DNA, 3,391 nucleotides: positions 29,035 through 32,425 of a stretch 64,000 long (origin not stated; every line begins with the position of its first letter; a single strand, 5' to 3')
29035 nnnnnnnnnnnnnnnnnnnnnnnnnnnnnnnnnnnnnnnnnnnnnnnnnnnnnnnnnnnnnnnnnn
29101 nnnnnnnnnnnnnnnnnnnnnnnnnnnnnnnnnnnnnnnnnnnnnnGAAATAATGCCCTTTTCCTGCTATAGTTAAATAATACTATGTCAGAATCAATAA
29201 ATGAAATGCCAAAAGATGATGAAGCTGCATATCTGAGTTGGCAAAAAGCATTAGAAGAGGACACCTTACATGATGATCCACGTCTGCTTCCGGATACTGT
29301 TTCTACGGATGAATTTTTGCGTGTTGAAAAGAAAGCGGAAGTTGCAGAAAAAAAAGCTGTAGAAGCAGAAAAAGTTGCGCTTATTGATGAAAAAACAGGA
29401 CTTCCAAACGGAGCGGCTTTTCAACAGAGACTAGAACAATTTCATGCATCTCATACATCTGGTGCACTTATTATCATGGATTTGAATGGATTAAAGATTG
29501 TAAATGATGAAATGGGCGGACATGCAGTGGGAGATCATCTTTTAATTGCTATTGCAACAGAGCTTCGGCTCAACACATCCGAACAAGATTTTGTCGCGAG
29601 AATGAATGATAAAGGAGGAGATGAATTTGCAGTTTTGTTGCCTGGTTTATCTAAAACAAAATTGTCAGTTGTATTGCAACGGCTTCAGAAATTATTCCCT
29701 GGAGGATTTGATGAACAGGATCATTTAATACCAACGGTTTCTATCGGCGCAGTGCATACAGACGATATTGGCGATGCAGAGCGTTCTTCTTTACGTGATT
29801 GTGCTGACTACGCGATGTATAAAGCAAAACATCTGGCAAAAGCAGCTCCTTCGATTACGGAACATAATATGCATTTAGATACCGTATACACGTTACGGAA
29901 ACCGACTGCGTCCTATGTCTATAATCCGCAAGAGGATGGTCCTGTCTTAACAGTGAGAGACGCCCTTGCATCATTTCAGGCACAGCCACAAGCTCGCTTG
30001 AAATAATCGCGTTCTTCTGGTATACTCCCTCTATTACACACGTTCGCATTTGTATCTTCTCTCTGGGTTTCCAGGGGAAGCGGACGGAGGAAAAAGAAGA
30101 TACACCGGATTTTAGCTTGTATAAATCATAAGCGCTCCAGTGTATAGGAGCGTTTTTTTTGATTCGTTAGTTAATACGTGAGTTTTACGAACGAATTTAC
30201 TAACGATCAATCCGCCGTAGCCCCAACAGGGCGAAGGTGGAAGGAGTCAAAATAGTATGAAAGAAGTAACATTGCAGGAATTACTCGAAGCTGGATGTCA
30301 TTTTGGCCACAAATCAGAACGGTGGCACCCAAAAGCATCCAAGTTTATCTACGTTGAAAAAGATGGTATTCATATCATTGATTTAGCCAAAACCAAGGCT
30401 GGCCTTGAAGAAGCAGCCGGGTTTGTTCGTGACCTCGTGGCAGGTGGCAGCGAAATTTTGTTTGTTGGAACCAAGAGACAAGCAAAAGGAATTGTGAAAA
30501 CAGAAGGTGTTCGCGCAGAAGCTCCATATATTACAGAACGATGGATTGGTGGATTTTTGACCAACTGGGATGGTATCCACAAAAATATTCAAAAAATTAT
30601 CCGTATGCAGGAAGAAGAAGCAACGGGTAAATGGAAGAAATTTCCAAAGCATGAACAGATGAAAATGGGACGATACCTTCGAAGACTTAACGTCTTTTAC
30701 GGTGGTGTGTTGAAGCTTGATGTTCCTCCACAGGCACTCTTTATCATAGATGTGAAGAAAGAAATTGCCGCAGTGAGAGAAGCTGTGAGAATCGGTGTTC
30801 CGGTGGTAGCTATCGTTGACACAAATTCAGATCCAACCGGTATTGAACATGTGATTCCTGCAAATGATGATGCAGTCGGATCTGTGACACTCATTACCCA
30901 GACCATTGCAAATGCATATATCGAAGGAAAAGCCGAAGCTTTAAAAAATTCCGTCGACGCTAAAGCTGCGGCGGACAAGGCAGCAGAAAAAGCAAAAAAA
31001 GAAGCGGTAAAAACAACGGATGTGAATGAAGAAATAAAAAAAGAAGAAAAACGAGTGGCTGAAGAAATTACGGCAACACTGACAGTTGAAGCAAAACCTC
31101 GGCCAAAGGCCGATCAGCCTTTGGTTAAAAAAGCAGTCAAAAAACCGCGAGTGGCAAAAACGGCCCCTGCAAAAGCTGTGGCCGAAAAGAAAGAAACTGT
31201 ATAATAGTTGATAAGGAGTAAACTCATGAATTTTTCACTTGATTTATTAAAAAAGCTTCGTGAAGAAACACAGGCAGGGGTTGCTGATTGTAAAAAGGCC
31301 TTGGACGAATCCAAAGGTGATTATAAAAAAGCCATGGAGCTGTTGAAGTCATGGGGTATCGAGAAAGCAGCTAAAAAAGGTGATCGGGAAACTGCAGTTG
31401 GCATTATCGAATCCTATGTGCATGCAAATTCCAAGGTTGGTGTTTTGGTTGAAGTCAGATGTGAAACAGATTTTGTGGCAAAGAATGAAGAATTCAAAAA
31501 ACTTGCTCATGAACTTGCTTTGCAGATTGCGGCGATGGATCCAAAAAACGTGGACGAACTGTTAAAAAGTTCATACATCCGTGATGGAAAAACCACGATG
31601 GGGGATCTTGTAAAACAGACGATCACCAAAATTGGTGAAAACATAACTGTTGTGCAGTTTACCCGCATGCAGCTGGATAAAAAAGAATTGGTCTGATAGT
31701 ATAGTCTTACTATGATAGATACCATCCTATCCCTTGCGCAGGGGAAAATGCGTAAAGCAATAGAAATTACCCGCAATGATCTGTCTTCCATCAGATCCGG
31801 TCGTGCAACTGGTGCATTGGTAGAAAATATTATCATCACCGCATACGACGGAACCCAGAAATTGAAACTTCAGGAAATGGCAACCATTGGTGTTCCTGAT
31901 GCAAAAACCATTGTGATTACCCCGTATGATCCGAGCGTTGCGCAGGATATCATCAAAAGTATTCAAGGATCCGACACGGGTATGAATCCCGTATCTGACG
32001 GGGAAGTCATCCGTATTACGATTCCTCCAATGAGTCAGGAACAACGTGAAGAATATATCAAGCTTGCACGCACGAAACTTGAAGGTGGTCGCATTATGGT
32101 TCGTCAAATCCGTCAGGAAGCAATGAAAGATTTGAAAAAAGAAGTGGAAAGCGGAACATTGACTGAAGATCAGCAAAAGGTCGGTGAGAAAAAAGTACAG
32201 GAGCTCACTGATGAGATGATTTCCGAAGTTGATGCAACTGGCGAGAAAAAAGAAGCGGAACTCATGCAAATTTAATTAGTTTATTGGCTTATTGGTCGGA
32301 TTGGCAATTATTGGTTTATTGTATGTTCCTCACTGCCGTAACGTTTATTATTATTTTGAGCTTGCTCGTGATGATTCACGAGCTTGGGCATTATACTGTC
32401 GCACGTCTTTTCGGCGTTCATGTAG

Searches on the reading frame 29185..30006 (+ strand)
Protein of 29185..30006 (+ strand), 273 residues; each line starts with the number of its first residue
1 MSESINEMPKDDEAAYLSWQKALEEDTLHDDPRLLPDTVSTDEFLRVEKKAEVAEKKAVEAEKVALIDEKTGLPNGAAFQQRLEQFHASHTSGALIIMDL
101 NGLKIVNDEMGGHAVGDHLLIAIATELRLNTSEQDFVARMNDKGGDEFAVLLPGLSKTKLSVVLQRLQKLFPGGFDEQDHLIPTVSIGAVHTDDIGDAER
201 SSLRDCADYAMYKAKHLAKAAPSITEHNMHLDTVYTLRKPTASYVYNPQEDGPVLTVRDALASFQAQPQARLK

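Call 3: search_protein_families(library=pfam, proteins=[window:29185-30006:+], max_evalue=0.01)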
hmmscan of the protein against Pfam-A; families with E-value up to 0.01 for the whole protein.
window:29185-30006:+ (273 aa): 1 family
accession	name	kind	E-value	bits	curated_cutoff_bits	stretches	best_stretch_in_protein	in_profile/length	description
PF00990.26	GGDEF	-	6.5e-26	91.5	23.8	1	65-216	1-156/161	Diguanylate cyclase, GGDEF domain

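Call 4: search_protein_families(library=ncbifam, proteins=[window:29185-30006:+], max_evalue=0.01)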
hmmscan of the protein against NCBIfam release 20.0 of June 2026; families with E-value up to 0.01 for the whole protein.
window:29185-30006:+ (273 aa): 21 families
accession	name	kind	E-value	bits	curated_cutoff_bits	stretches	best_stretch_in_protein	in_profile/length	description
NF007423.1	PRK09966.1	equivalog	6.8e-29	100.9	325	1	60-215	234-390/390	diguanylate cyclase DgcN/YfiN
TIGR00254.1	GGDEF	domain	5.7e-23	81.4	37.4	1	62-219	2-161/168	diguanylate cyclase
NF053781.1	cdiGMPphdstlr2612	equivalog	2.9e-20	71.6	1600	1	62-233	837-1010/1268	Tlr1612 family c-di-GMP phosphodiesterase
NF038266.1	diguan_SiaD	equivalog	1.2e-19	70.7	290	1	62-216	91-246/252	biofilm regulation diguanylate cyclase SiaD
NF045675.1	PhdiestaseDibA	equivalog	5.5e-18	64.6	980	1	58-220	196-359/623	phosphodiesterase DibA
NF007135.0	PRK09581.1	equivalog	2.8e-16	59.4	474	1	61-219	288-449/457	PleD family two-component system response regulator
NF007474.0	PRK10060.1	equivalog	2.8e-16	58.9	782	1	62-229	234-399/663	cyclic di-GMP phosphodiesterase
NF007380.0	PRK09894.1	equivalog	5.9e-16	58.7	256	1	53-216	117-278/296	diguanylate cyclase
NF007298.0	PRK09776.1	equivalog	2.6e-15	55.4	1135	1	64-219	683-839/1111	diguanylate cyclase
NF052458.1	PhdiestGepA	equivalog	2.8e-14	52.3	1200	1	89-216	447-570/840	phosphodiesterase GepA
NF051473.1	DigCycDgcsShew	equivalog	4.4e-14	52.6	400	1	63-217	133-283/291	diguanylate cyclase DgcS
NF045673.1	c-di-GMPRcptLapD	equivalog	3e-12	45.7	1020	1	58-224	226-397/647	cyclic di-GMP receptor LapD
NF041606.1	dguan_cyc_DgcA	equivalog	3.7e-12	45.9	370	1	79-219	196-333/340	diguanylate cyclase DgcA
NF040885.1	diguan_DgcJ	equivalog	1.6e-11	43.7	500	1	68-218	344-489/493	diguanylate cyclase DgcJ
NF007599.0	PRK10245.1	equivalog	3e-11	42.4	402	1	82-219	231-364/371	diguanylate cyclase AdrA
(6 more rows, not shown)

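Call 74: search_protein_families(library=padloc, proteins=[window:29185-30006:+], max_evalue=0.01)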
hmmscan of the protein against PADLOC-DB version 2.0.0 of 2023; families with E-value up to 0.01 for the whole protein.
window:29185-30006:+ (273 aa): 0 families

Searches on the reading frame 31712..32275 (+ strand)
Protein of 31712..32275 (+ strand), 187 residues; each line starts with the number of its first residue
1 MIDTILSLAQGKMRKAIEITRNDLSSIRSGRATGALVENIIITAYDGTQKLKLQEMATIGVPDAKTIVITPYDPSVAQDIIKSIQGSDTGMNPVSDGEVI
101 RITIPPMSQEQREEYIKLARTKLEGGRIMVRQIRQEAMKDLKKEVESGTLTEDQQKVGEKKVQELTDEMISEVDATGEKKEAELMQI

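Call 17: search_protein_families(library=pfam, proteins=[window:31712-32275:+], max_evalue=0.0001)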
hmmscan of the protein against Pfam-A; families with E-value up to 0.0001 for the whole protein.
window:31712-32275:+ (187 aa): 1 family
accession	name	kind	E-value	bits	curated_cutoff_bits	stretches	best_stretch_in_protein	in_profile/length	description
PF01765.24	RRF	-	3.6e-51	173.7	29.7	1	21-185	2-164/164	Ribosome recycling factor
